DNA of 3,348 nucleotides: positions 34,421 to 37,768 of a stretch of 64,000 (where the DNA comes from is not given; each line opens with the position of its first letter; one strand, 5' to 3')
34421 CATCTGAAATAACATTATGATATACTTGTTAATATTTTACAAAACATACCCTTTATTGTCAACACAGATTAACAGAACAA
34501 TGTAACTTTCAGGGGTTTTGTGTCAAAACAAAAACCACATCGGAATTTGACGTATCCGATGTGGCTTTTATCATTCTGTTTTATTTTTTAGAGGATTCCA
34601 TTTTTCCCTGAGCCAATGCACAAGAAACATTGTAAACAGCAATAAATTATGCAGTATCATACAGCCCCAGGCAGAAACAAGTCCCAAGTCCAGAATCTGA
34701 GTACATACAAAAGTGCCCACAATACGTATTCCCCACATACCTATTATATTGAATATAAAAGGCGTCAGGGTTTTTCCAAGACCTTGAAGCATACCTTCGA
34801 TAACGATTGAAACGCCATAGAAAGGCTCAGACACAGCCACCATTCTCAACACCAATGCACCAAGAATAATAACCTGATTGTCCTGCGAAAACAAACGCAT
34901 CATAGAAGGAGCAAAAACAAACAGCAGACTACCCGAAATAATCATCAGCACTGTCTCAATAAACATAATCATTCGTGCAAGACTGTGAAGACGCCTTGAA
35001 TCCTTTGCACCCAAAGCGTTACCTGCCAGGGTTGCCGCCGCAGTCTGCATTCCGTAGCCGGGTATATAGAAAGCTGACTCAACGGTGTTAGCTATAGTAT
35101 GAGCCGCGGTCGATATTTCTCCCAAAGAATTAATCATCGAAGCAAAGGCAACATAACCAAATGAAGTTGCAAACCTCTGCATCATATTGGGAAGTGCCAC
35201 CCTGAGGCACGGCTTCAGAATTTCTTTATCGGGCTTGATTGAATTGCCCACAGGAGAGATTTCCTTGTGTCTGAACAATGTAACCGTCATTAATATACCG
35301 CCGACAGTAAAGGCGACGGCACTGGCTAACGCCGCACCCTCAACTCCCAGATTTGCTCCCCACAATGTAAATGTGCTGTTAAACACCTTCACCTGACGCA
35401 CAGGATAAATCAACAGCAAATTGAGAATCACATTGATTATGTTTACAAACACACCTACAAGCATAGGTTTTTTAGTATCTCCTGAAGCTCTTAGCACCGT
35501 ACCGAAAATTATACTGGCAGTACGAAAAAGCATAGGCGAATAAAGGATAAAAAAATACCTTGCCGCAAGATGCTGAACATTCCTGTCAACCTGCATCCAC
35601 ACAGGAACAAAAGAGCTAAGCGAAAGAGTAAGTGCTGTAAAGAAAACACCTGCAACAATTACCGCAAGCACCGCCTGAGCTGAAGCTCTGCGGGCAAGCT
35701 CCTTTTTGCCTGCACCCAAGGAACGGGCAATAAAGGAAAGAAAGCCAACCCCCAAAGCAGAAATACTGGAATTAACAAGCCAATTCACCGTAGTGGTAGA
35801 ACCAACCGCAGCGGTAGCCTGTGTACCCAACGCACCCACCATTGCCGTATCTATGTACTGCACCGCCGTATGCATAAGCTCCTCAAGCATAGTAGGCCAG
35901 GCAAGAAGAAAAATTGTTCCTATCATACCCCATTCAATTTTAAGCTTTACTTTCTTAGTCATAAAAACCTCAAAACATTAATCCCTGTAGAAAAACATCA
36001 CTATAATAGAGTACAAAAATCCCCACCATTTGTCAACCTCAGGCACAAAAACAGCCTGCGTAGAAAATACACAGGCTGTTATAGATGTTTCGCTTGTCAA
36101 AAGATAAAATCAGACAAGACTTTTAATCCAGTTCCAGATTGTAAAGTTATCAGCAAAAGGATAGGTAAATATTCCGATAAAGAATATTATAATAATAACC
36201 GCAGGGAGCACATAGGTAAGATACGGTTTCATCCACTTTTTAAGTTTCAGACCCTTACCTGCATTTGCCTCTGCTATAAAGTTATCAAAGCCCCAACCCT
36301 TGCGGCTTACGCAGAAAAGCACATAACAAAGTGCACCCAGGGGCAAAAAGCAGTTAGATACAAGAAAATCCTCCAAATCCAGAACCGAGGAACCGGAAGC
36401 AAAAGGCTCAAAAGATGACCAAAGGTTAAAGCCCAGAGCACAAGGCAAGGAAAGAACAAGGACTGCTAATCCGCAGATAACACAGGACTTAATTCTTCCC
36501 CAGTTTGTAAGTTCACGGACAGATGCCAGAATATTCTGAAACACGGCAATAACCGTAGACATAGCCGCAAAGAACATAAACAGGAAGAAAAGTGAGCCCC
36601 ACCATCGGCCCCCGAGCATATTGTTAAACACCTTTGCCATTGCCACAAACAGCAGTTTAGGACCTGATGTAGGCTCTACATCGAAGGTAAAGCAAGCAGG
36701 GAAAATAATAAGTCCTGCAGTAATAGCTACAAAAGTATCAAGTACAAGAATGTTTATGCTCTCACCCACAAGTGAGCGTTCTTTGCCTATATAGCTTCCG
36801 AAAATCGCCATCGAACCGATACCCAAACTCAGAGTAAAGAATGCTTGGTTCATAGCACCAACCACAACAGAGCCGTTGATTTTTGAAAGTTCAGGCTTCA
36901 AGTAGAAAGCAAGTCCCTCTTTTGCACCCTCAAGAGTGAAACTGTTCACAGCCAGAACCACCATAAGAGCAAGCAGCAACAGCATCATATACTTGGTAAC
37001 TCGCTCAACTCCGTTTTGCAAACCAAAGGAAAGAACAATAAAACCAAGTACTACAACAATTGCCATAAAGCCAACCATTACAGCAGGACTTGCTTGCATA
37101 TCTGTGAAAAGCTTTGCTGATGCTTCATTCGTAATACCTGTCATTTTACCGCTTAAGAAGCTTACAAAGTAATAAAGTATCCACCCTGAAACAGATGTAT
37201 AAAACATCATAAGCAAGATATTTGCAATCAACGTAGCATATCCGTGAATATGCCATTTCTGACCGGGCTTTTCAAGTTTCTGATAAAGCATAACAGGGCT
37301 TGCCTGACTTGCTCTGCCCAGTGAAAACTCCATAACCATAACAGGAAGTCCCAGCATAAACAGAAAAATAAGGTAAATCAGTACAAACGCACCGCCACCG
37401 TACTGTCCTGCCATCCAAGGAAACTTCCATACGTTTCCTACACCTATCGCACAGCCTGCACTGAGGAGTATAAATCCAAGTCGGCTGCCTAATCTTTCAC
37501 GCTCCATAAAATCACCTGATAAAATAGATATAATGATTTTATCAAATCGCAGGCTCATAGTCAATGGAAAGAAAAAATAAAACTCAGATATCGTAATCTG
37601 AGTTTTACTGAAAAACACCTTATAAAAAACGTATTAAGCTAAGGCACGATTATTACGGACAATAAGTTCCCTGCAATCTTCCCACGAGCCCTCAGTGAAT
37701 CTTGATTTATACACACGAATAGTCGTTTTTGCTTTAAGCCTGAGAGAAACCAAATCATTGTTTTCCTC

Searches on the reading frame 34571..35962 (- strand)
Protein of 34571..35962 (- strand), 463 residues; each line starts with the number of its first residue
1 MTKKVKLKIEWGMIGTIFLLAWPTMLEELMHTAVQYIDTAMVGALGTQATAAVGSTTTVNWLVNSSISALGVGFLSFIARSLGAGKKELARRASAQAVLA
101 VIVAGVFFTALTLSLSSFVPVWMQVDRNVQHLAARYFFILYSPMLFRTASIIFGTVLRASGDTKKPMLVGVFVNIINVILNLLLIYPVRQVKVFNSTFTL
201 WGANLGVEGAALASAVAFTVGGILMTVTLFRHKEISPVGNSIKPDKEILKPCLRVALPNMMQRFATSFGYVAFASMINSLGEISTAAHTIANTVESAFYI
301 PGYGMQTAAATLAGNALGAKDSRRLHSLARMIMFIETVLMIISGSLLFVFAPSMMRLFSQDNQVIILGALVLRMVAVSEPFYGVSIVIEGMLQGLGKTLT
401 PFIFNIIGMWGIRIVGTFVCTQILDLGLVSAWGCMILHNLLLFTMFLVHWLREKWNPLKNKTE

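Call 48: search_protein_families(library=pfam, proteins=[window:34571-35962:-], max_evalue=0.00001)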
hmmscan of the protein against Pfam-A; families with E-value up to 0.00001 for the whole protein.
window:34571-35962:- (463 aa): 1 family
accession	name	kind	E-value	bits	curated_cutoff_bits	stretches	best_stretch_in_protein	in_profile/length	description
PF01554.23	MatE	-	9.5e-51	172.1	24.9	2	258-418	1-160/161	MatE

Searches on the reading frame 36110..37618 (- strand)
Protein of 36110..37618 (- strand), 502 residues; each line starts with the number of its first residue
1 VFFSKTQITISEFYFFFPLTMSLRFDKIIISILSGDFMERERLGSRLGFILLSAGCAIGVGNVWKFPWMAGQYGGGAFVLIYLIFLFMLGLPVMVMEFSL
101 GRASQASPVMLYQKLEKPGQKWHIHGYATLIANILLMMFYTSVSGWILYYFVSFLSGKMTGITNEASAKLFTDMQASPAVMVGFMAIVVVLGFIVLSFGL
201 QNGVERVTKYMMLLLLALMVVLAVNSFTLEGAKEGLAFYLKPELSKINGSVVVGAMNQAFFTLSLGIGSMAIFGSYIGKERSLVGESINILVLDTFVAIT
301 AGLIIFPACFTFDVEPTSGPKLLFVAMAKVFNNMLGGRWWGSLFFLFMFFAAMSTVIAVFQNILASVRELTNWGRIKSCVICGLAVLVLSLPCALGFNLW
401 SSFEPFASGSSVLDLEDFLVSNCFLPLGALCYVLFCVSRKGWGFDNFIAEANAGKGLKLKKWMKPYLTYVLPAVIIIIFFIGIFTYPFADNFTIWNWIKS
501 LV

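Call 48: search_protein_families(library=pfam, proteins=[window:36110-37618:-], max_evalue=0.00001)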
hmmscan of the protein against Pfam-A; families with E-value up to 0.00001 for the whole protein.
window:36110-37618:- (502 aa): 1 family
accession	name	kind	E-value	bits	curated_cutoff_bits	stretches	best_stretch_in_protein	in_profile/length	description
PF00209.24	SNF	-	1.7e-48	166.1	27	2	185-493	180-493/524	Sodium:neurotransmitter symporter family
